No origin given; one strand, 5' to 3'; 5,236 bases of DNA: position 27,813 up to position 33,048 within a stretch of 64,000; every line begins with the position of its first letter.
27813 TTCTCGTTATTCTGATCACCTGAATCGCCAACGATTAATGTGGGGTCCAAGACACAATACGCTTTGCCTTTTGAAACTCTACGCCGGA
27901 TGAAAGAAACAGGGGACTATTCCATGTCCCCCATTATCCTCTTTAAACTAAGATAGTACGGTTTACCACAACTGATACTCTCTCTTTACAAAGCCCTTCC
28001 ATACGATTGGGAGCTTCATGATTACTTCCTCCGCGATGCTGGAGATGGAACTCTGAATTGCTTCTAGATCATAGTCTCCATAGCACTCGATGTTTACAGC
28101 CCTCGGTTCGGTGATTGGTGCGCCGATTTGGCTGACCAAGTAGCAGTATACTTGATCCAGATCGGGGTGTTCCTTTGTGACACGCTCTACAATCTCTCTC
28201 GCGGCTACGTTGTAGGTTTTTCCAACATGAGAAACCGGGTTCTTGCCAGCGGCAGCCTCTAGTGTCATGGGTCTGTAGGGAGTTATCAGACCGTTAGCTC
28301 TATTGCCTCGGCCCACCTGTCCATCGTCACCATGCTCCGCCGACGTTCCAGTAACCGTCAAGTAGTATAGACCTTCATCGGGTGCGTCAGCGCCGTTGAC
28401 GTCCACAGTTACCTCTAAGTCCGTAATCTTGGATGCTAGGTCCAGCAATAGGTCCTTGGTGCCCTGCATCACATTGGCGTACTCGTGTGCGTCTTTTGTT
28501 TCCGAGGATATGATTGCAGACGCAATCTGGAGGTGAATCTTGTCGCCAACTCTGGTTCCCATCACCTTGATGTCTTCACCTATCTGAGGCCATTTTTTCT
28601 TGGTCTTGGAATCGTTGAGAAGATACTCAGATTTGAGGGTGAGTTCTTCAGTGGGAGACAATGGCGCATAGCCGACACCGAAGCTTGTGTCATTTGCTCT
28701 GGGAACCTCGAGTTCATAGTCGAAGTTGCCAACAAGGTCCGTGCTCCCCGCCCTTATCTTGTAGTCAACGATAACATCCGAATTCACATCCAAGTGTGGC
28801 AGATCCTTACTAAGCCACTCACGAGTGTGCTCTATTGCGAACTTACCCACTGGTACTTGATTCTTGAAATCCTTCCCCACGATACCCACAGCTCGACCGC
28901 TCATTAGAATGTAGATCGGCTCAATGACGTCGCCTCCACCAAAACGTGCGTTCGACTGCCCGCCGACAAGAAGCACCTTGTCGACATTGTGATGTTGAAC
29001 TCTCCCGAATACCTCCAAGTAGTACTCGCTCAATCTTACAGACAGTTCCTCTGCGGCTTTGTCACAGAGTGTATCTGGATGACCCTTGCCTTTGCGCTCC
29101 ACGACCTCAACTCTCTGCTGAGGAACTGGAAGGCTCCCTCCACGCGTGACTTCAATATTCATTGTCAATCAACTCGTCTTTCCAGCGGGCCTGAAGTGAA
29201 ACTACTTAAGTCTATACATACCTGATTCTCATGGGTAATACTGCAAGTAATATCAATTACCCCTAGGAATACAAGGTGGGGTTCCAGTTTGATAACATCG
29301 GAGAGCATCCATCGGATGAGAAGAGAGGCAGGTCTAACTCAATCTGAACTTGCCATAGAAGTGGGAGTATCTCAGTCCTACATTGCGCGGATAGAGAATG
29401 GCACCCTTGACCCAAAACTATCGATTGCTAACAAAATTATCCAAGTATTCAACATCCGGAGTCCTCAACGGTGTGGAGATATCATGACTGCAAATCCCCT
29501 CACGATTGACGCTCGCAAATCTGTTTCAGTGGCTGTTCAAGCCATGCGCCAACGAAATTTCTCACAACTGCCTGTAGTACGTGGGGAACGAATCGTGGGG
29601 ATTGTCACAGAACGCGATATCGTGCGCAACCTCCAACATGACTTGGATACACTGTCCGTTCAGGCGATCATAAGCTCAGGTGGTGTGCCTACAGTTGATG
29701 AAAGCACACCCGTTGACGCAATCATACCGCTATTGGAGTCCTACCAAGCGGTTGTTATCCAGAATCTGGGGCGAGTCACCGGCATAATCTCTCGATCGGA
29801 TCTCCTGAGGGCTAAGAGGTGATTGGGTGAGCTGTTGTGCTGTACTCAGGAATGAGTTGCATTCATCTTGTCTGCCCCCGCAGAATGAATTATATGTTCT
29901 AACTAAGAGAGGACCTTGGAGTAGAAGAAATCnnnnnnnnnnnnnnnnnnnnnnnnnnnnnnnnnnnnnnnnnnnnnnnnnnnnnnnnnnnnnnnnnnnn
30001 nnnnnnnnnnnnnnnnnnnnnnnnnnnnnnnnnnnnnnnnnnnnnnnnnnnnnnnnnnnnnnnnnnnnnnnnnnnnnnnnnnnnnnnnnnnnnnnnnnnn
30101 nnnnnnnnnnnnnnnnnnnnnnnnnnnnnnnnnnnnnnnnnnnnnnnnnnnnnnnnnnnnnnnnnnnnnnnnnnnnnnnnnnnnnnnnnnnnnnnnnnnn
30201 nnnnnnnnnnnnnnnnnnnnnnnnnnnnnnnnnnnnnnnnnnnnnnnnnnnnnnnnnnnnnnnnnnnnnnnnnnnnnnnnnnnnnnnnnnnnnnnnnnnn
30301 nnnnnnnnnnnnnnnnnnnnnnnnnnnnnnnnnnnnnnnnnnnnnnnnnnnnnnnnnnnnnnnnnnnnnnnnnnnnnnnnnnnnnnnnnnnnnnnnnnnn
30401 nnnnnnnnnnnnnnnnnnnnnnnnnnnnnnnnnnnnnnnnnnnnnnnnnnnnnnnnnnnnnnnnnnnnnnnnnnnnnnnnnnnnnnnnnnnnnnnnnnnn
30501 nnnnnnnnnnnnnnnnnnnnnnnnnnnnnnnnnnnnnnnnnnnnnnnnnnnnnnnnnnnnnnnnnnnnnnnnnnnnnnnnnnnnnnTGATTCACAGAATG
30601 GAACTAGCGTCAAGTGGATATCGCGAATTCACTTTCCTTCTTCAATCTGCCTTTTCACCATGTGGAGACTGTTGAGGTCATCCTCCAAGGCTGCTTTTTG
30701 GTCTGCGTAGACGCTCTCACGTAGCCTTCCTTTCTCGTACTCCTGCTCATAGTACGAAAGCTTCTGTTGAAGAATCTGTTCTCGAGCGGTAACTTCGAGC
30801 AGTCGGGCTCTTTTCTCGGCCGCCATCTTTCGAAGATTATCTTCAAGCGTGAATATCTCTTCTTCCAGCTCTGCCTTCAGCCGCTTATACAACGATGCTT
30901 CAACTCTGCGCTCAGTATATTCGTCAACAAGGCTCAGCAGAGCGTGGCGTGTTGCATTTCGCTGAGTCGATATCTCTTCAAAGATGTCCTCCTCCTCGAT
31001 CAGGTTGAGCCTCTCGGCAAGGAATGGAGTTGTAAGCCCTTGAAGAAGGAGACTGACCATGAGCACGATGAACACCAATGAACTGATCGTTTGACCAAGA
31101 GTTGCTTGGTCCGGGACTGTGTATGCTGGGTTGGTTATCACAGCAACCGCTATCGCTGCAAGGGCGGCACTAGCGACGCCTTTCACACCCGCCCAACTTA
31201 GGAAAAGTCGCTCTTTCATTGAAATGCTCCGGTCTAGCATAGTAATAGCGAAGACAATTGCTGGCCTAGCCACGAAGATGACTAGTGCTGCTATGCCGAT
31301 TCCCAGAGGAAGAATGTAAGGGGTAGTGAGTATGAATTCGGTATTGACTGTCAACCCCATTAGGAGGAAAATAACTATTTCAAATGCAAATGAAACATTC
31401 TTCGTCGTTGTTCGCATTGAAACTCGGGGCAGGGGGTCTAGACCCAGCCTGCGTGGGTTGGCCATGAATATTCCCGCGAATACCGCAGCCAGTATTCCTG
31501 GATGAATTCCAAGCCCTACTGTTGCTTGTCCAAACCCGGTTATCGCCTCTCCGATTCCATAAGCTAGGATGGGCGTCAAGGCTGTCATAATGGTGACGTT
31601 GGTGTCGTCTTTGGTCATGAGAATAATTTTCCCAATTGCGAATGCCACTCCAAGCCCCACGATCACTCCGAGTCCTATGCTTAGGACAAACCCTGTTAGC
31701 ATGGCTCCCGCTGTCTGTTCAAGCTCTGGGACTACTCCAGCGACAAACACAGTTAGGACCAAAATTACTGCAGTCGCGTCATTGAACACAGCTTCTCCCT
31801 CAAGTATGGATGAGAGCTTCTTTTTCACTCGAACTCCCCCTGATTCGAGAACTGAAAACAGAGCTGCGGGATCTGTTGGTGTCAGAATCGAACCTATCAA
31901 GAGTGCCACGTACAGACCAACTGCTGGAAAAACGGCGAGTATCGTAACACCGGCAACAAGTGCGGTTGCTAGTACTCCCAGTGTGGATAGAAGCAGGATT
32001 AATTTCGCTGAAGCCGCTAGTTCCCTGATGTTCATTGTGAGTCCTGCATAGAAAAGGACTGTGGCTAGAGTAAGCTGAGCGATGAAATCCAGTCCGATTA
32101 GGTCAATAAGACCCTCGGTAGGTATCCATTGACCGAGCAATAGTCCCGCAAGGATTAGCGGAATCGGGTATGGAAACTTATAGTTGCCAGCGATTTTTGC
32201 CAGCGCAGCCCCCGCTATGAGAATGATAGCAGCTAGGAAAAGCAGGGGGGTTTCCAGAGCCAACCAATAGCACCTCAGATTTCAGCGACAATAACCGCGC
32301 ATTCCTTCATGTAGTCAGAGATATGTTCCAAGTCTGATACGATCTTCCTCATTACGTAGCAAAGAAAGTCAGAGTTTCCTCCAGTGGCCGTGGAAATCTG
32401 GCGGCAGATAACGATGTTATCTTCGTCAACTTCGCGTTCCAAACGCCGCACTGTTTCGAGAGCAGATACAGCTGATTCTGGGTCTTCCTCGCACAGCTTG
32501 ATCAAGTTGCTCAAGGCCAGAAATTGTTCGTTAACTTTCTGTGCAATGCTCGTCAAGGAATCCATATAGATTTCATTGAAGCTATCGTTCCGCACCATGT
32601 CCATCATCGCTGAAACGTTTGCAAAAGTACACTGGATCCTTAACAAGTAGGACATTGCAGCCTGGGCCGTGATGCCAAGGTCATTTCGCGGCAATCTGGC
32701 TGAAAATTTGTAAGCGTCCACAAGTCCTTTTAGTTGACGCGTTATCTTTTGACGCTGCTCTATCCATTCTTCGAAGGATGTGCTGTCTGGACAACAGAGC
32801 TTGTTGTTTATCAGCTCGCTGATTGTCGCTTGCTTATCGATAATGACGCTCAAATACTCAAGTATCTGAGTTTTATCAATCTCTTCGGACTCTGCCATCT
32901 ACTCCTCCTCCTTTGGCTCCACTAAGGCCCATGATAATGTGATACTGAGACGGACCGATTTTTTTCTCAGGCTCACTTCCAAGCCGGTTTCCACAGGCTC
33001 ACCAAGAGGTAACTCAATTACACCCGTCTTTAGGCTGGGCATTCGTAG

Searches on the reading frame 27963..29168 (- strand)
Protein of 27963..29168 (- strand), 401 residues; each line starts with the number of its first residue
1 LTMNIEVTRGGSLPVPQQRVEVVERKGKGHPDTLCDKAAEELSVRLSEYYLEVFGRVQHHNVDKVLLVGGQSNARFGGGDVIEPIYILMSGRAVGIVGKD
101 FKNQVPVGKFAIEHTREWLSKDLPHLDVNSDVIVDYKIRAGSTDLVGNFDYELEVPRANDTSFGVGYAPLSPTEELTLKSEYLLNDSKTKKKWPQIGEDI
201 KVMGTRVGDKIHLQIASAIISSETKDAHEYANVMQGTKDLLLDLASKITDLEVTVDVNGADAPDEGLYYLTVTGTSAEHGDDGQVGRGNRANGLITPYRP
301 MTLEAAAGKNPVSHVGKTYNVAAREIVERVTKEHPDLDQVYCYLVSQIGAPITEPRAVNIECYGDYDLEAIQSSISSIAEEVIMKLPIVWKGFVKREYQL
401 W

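Call 5: search_protein_families(library=pfam, proteins=[window:27963-29168:-], max_evalue=1)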
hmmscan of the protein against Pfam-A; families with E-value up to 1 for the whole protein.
window:27963-29168:- (401 aa): 1 family
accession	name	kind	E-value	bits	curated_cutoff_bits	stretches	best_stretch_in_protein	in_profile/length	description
PF01941.24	AdoMet_Synthase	-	2.3e-148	494.7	27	1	4-396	2-394/395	S-adenosylmethionine synthetase (AdoMet synthetase)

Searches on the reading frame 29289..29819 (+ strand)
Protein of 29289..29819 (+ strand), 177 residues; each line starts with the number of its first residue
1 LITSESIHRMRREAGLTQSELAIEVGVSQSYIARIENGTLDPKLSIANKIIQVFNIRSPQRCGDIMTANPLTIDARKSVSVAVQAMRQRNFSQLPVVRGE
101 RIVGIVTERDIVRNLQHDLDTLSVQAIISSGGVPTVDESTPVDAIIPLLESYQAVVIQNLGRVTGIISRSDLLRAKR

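Call 5: search_protein_families(library=pfam, proteins=[window:29289-29819:+], max_evalue=1)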
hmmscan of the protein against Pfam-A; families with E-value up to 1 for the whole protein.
window:29289-29819:+ (177 aa): 15 families
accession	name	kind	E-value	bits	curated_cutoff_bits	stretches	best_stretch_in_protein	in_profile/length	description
PF00571.33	CBS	-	6.8e-24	84.4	24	2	63-115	2-55/57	CBS domain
PF01381.28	HTH_3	-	5.7e-13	49.1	23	1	7-56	1-50/55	Helix-turn-helix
PF13560.12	HTH_31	-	4.1e-10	40.3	27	1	8-54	7-54/64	Helix-turn-helix domain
PF12844.13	HTH_19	-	9.9e-09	35.4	30.2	1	7-56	4-53/64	Helix-turn-helix domain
PF04545.22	Sigma70_r4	-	0.0003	20.7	24.1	1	9-40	14-45/50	Sigma-70, region 4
PF13413.12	HTH_25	-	0.00079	19.6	24.6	1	9-41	4-36/62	Helix-turn-helix domain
PF13443.12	HTH_26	-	0.0011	19.6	22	1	7-57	2-53/63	Cro/C1-type HTH DNA-binding domain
PF13744.12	HTH_37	-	0.0016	18.6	27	1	6-41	22-57/80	Helix-turn-helix domain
PF17762.8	HTH_ParB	-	0.0026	18.3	22.6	1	5-33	10-38/102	ParB HTH domain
PF20432.4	Xre-like-HTH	-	0.01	16.5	25.8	1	6-45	14-55/63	Antitoxin Xre-like helix-turn-helix domain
PF15731.11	MqsA_antitoxin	-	0.011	16.3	30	1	3-53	70-119/131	Antitoxin component of bacterial toxin-antitoxin system, MqsA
PF13412.12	HTH_24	-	0.012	15.6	21.9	1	11-34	13-36/48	Winged helix-turn-helix DNA-binding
PF22495.2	HTH_92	-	0.052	13.3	27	1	9-39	2-32/45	RsaL-like HTH domain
PF17207.9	MCM_OB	-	0.1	12.8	24.8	1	50-115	43-110/126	MCM OB domain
PF13384.12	HTH_23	-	0.17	12.2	24.6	1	11-35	14-37/50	Homeodomain-like domain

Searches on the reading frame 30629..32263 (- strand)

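Call 5: search_protein_families(library=pfam, proteins=[window:30629-32263:-], max_evalue=1)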
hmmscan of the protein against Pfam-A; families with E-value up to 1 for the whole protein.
window:30629-32263:- (544 aa): 1 family
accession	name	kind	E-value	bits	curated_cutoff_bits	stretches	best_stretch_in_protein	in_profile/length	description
PF00999.27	Na_H_Exchanger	-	9.5e-47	160.1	26.2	1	16-417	6-374/375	Sodium/hydrogen exchanger, transmembrane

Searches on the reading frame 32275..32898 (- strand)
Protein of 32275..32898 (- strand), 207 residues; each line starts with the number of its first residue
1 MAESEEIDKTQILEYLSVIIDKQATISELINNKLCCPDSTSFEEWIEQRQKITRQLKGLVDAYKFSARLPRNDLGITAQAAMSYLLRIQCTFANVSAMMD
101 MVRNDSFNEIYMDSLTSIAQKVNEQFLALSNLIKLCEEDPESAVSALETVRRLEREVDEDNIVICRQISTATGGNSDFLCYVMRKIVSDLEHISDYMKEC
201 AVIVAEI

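Call 5: search_protein_families(library=pfam, proteins=[window:32275-32898:-], max_evalue=1)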
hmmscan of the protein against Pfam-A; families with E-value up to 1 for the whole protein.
window:32275-32898:- (207 aa): 4 families
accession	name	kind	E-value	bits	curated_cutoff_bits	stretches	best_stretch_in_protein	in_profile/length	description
PF01865.21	PhoU_div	-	0.00012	21.9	24.4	1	97-201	98-205/214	Protein of unknown function DUF47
PF01895.24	PhoU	-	0.00039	21.2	23.5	1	145-201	25-86/89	PhoU domain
PF05218.19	DUF713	-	0.032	14.5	24.5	1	66-162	72-160/185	Protein of unknown function (DUF713)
PF09921.14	DUF2153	-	0.036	14.3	23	1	42-94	2-51/123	Uncharacterized protein conserved in archaea (DUF2153)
